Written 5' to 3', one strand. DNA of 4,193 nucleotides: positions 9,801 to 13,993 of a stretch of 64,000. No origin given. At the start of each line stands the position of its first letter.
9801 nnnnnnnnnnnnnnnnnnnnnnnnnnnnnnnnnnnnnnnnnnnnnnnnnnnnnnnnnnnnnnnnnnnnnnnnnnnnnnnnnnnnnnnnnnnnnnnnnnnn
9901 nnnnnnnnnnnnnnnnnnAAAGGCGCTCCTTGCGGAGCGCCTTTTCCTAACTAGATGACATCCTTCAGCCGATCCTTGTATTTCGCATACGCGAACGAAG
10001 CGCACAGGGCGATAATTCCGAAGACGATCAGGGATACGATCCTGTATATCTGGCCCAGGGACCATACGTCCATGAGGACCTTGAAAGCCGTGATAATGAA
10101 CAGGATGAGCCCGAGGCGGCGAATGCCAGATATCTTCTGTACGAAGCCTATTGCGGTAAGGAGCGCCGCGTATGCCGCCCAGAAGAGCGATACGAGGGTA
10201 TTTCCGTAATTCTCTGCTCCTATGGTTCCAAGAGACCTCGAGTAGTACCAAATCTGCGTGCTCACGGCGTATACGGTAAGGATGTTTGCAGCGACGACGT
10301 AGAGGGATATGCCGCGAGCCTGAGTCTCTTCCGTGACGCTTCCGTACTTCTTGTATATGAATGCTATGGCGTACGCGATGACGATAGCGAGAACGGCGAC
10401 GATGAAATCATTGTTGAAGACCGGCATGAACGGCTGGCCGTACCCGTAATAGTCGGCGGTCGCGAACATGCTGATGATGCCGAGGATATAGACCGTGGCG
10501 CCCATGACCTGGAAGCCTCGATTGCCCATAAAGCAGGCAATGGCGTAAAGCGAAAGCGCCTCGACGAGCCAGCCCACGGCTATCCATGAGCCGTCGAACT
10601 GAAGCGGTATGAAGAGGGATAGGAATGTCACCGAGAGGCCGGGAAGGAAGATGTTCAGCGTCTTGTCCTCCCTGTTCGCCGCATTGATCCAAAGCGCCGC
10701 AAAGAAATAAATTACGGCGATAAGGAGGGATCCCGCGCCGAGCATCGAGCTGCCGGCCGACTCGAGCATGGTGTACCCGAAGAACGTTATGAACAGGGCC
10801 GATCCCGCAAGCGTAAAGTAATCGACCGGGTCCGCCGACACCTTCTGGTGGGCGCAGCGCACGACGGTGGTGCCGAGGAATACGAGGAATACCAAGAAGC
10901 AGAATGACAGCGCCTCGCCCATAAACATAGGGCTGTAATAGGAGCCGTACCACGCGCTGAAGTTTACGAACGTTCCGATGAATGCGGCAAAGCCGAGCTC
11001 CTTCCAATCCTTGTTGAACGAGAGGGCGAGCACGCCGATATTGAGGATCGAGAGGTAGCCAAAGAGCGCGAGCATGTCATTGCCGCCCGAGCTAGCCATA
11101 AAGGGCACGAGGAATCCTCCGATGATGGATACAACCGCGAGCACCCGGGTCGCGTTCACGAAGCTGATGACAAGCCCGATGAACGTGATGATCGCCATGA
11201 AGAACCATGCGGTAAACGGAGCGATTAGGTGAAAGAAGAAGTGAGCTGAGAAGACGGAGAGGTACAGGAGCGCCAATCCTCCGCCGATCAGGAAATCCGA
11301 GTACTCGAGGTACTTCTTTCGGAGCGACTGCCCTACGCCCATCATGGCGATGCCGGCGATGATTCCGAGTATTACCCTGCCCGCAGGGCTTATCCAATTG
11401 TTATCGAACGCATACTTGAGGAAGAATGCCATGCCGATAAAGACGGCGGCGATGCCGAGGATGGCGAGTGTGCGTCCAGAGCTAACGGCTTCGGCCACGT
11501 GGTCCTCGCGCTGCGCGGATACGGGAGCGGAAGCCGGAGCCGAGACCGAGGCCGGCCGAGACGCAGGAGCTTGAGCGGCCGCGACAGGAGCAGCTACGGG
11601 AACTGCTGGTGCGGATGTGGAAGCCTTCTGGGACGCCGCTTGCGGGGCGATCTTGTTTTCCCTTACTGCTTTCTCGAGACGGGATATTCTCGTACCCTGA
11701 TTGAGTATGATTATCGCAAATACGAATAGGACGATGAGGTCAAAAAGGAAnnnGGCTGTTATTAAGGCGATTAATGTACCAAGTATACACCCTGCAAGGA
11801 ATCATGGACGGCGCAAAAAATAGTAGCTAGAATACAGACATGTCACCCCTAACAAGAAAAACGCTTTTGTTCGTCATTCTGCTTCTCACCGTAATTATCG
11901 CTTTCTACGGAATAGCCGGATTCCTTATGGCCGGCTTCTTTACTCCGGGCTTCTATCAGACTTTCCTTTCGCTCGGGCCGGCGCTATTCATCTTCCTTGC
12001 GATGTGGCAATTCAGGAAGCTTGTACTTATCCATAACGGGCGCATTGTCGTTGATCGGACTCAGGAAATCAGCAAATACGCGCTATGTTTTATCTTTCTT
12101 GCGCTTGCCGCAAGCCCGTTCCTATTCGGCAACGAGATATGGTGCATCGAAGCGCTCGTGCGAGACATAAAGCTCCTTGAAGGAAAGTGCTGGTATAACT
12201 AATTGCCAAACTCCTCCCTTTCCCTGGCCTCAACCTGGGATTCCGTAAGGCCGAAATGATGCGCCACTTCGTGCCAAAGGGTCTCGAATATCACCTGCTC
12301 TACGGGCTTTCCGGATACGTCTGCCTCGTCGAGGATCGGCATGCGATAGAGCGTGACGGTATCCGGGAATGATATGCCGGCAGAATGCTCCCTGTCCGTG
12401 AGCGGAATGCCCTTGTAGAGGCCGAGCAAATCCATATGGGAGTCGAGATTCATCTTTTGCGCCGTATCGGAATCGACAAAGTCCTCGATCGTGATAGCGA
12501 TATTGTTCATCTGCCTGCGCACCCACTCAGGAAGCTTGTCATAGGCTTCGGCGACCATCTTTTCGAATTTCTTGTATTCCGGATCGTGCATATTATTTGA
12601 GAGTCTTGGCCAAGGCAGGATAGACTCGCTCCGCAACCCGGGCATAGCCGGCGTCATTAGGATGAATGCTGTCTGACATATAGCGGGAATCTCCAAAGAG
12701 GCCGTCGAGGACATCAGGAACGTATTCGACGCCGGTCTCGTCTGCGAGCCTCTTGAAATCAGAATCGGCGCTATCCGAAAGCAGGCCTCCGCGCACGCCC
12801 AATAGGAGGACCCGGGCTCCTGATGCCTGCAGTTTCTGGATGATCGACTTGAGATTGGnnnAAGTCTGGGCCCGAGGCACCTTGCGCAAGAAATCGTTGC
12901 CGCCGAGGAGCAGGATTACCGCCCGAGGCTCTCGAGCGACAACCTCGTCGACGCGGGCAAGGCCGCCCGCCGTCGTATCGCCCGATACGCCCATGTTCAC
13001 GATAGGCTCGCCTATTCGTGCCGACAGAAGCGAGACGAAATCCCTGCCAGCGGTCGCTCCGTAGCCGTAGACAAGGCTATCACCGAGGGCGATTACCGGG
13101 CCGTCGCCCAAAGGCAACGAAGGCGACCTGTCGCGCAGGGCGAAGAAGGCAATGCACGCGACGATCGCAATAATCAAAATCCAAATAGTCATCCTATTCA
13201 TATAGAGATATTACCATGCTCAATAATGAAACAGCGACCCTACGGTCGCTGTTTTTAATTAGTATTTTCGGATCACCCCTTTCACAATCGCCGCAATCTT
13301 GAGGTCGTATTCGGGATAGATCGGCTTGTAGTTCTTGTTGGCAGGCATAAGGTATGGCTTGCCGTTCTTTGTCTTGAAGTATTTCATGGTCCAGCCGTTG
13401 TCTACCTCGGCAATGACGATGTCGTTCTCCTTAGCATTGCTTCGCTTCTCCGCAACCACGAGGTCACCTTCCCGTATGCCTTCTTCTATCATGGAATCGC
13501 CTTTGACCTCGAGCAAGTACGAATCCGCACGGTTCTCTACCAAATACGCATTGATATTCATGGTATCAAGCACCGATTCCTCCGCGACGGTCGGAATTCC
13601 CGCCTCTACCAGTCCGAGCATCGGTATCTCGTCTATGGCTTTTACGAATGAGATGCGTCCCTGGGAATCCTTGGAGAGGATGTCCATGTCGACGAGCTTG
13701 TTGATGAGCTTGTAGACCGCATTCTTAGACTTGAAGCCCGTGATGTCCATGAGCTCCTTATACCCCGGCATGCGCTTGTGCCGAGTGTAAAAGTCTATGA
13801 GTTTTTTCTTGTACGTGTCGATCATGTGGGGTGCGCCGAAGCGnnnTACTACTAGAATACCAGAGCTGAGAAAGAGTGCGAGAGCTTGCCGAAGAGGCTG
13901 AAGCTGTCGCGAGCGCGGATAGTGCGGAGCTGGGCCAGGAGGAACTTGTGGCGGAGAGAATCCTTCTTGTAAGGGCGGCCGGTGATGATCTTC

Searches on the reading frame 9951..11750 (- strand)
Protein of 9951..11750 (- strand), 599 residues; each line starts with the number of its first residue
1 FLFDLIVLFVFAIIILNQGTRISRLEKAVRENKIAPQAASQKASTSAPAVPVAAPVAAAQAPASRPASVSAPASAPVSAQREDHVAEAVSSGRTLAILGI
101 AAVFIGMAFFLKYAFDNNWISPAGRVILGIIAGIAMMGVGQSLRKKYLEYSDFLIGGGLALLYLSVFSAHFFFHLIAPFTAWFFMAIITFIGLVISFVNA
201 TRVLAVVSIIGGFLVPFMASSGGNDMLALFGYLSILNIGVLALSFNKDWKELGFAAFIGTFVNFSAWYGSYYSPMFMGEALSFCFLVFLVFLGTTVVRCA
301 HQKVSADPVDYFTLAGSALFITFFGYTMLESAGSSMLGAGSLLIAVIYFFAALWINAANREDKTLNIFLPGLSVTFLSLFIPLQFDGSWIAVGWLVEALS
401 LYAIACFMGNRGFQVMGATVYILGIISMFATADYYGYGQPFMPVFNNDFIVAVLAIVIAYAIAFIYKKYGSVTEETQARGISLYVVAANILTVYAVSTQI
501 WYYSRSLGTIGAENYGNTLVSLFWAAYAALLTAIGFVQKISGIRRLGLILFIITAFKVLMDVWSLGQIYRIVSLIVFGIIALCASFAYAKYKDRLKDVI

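Call 64: search_protein_families(library=pfam, proteins=[window:9951-11750:-], max_evalue=0.00001)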
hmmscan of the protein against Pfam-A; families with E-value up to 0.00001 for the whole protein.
window:9951-11750:- (599 aa): 1 family
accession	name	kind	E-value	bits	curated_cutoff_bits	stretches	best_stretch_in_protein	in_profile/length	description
PF10101.14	DUF2339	-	2.3e-71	241.9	33.6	2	92-423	2-335/659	Predicted membrane protein (DUF2339)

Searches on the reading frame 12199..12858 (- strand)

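Call 79: search_protein_families(library=pfam, proteins=[window:12199-12858:-], max_evalue=0.0001)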
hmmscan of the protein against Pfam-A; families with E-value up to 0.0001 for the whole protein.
window:12199-12858:- (219 aa): 1 family
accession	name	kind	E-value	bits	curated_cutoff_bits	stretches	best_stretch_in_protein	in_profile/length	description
PF06262.17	Zincin_1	-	7.5e-26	90.4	22.4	1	117-212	1-95/97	Zincin-like metallopeptidase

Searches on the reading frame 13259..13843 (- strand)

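Call 79: search_protein_families(library=pfam, proteins=[window:13259-13843:-], max_evalue=0.0001)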
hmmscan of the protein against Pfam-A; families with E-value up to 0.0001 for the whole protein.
window:13259-13843:- (194 aa): 1 family
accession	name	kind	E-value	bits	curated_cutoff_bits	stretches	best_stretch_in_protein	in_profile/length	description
PF00717.28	Peptidase_S24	-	1.1e-24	86.8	23.3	1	74-185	1-113/116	Peptidase S24-like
